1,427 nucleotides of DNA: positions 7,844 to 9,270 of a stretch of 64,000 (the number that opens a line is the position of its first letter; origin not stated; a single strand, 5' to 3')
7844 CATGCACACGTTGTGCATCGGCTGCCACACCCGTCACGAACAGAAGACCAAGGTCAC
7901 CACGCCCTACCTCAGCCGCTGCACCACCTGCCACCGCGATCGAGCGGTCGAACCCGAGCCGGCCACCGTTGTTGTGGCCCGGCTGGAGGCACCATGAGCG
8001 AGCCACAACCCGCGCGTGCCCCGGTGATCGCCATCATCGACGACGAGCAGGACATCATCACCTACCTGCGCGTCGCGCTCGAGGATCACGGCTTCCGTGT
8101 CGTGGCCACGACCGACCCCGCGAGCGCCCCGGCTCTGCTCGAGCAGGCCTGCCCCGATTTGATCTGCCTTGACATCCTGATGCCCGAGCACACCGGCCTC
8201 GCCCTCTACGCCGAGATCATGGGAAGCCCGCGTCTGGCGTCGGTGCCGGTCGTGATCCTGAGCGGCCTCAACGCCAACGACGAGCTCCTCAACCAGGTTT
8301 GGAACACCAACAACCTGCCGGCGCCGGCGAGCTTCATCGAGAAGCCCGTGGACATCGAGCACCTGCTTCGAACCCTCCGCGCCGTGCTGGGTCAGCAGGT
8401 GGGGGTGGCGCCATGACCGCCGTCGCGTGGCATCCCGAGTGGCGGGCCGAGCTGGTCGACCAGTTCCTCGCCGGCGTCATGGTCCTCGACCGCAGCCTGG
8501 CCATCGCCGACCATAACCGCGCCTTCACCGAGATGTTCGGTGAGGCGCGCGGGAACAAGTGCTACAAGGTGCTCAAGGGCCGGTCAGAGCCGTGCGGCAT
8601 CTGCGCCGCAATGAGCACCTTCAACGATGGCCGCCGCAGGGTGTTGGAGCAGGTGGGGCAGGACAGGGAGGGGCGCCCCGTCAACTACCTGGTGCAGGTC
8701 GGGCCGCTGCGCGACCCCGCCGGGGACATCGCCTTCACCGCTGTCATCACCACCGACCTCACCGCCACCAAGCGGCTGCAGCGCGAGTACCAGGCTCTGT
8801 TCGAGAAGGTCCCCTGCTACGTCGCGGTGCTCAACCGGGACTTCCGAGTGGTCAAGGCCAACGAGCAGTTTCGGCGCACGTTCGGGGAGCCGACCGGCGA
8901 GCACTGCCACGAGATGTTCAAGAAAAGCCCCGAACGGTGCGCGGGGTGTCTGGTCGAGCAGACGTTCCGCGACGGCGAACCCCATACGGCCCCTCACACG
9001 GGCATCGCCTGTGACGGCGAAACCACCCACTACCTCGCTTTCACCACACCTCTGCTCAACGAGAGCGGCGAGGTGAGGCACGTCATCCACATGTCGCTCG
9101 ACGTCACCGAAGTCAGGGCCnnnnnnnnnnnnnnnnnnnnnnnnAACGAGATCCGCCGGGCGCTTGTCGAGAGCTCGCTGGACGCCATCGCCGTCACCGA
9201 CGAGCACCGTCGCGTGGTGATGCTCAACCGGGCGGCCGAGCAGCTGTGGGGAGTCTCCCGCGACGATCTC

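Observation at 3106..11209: Respiratory-type complex and a four-protein phosphorelay set are translationally coupled in one sigma54 operon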

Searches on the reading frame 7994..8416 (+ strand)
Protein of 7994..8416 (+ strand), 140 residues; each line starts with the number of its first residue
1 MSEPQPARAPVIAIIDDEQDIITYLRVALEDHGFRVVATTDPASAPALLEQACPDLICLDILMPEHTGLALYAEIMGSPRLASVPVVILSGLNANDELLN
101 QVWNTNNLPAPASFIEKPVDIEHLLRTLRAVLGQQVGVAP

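Call 7: search_protein_families(library=pfam, proteins=[window:7994-8416:+], max_evalue=0.01)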
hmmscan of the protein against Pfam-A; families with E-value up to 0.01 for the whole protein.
window:7994-8416:+ (140 aa): 1 family
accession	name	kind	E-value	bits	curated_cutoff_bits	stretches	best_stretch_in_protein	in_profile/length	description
PF00072.30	Response_reg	-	5.6e-17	62.4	30.2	1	12-128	1-110/111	Response regulator receiver domain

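Call 17: search_protein_families(library=ncbifam, proteins=[window:7994-8416:+], max_evalue=0.001)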
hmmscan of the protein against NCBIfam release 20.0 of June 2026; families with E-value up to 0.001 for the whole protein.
window:7994-8416:+ (140 aa): 65 families (the best 25 are shown)
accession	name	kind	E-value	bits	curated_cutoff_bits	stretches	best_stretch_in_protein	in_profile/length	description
NF045717.1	DVU0259_DivK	exception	1.3e-21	76.9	160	1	12-132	5-116/117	DVU0259 family response regulator domain-containing protein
TIGR02154.1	PhoB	equivalog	7.9e-15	54.8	296.2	1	11-133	4-121/226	phosphate regulon transcriptional regulator PhoB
NF053854.1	RespRegPhoBBctds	equivalog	7e-13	48.4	270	1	12-134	1-117/225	two-component system response regulator PhoB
NF047793.1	ResRegPgtA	equivalog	1.7e-12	46.9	650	1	11-134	7-123/414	two-component system response regulator PgtA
NF045944.1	ResRegRpaBCyano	equivalog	4.4e-12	45.9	330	1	14-98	2-83/229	response regulator transcription factor RpaB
NF051870.1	NAssimRespRegNtrX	equivalog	1.1e-11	44.3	600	1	12-129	4-116/452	nitrogen assimilation response regulator NtrX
NF041733.1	resp_reg_CseB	equivalog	5.2e-11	42.4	350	1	12-134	3-117/228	two-component system response regulator CseB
NF007135.0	PRK09581.1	equivalog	7.5e-11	41.5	474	1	12-129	5-117/457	PleD family two-component system response regulator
NF045505.1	RR_RssB_Pseudo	equivalog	8.4e-11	41.5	700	1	12-119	8-108/394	two-component system response regulator RssB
NF040534.1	resp_reg_YycF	equivalog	1e-10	41.3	340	1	12-132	3-115/231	response regulator YycF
TIGR01818.1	ntrC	equivalog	1e-10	41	558.6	1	12-127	1-109/463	nitrogen regulation protein NR(I)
NF007820.0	PRK10529.1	equivalog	2e-10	40.5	325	1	12-133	4-117/225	two-component system response regulator KdpE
NF040689.1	MtrAB_MtrA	equivalog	2.4e-10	40.1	300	1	12-133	1-114/219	MtrAB system response regulator MtrA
NF011695.0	PRK15115.1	equivalog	4.1e-10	39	763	1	11-136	8-126/445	two-component system response regulator GlrR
NF012023.0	PRK15479.1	equivalog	6.6e-10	38.9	337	1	14-138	5-122/224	transcriptional regulator TctD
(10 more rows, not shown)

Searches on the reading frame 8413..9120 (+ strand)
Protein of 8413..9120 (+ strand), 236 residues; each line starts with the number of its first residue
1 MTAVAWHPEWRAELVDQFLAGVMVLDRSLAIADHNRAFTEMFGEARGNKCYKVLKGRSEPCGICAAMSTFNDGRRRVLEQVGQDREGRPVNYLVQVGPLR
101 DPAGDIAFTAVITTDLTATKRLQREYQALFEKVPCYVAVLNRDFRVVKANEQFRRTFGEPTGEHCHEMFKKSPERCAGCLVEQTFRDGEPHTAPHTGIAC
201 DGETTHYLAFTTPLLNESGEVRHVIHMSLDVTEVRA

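Call 33: search_solved_structures(query=window:8413-9120:+, max_evalue=1, show_alignments=3)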
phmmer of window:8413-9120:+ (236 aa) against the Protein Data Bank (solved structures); distinct sequences matched with E-value up to 1: 17.
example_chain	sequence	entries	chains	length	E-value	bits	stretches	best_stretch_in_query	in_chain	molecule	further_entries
6rhg_A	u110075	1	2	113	0.042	16.7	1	30-119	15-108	Multi-sensor hybrid histidine kinase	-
8pky_A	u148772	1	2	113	0.063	16.1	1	30-118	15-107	histidine kinase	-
6ywg_A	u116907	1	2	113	0.098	15.5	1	30-119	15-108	Multi-sensor hybrid histidine kinase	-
6y7u_A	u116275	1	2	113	0.1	15.4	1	30-119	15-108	Multi-sensor hybrid histidine kinase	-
8pm1_A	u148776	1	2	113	0.11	15.2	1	30-119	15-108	histidine kinase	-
6ywh_A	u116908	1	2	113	0.13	15.1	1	30-118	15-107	Multi-sensor hybrid histidine kinase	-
6ywi_A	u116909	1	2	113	0.13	15.1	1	30-119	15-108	Multi-sensor hybrid histidine kinase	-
6rhf_A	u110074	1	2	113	0.13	15.1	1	30-119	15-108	Multi-sensor hybrid histidine kinase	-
6yx4_A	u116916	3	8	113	0.13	15.1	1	30-119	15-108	Multi-sensor hybrid histidine kinase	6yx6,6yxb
6yxc_A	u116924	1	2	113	0.13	15.1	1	30-119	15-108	Multi-sensor hybrid histidine kinase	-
9u5n_A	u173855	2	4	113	0.13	15.1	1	30-119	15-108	histidine kinase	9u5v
6y7r_A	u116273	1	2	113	0.15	14.9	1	30-119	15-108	Multi-sensor hybrid histidine kinase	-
6ywq_A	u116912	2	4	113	0.17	14.7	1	30-118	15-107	Multi-sensor hybrid histidine kinase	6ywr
7ab6_A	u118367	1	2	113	0.17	14.7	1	31-119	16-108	Multi-sensor hybrid histidine kinase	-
7ab7_A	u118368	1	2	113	0.17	14.7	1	31-119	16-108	Multi-sensor hybrid histidine kinase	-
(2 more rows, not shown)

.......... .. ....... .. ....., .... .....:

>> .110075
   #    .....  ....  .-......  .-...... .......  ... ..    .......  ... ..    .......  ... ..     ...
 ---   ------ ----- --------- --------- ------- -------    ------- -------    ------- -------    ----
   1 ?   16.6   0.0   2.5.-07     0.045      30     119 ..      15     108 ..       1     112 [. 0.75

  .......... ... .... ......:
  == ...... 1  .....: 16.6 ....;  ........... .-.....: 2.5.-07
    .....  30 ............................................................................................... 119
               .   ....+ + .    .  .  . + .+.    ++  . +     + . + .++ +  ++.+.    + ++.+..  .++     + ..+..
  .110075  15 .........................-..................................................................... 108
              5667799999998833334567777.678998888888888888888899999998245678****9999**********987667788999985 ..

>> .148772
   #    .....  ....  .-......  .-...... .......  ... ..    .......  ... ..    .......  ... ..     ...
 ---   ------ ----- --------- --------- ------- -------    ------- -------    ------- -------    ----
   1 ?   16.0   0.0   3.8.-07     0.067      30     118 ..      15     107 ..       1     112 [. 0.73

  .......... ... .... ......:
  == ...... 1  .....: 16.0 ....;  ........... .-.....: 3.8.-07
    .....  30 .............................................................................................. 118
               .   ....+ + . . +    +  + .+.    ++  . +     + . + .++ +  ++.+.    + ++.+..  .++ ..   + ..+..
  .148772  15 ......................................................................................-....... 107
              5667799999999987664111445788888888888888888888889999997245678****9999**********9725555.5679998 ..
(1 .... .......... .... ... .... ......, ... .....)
